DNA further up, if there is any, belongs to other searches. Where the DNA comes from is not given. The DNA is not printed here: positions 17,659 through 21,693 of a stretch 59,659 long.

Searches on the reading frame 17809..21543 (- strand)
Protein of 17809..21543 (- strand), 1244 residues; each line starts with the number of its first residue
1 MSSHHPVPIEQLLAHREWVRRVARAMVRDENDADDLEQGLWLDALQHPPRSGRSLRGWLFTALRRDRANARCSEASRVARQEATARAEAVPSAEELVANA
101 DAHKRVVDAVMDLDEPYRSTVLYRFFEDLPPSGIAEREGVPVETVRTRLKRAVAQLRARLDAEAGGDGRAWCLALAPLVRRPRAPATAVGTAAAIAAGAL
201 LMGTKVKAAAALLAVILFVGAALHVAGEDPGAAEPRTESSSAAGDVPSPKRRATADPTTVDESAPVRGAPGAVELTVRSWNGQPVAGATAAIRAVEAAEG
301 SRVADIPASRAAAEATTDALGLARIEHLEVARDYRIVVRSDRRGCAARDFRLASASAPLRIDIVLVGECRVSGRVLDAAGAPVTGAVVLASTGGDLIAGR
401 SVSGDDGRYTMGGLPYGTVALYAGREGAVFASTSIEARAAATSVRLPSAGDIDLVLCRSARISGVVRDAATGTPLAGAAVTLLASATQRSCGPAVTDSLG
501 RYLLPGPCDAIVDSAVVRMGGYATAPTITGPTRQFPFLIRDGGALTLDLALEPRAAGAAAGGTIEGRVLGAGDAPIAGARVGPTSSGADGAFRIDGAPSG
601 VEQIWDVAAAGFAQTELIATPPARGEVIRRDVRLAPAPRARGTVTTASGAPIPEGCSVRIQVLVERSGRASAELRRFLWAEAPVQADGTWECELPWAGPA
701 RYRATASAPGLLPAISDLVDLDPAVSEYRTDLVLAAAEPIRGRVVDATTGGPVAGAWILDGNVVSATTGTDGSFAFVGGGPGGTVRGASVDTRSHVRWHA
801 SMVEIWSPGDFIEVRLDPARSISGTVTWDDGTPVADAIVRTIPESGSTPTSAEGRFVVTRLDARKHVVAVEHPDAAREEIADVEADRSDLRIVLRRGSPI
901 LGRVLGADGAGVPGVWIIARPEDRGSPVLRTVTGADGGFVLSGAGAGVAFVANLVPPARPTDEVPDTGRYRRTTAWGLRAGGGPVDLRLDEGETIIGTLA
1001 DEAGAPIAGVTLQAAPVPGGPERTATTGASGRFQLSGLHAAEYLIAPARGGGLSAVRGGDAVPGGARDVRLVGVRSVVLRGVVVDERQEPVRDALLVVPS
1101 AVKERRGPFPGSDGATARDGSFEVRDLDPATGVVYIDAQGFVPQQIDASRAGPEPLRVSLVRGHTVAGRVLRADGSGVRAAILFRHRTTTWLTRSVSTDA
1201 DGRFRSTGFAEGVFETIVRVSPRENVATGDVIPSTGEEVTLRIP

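Call 74: search_protein_families(library=pfam, proteins=[window:17809-21543:-], max_evalue=0.0001)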
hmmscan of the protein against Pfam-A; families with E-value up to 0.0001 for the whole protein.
window:17809-21543:- (1244 aa): 9 families
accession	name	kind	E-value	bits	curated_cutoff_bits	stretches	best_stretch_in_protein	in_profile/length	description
PF13620.12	CarboxypepD_reg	-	1e-66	221.7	32.3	4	994-1066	1-74/82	Carboxypeptidase regulatory-like domain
PF13715.12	CarbopepD_reg_2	-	5.4e-20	71.7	32.2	0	462-509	1-43/88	CarboxypepD_reg-like domain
PF15976.11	CooC_C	-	2.5e-08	34.2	29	0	990-1045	14-63/93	CS1-pili formation C-terminal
PF08281.18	Sigma70_r4_2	-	3.1e-08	33.6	25.7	1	105-156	3-54/54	Sigma-70, region 4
PF04542.20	Sigma70_r2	-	3.2e-07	30.5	24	1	14-65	4-59/71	Sigma-70 region 2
PF02369.22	Big_1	-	3.7e-07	30.6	34.9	0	370-411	20-64/93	Bacterial Ig-like domain (group 1)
PF17210.9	SdrD_B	-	6.9e-07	29.9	29.7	0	1001-1052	18-69/112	SdrD B-like domain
PF04545.22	Sigma70_r4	-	1.4e-06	28.2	24.1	1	113-158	5-50/50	Sigma-70, region 4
PF17802.7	SpaA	-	5e-05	23.8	23.1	0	281-336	12-56/91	Prealbumin-like fold domain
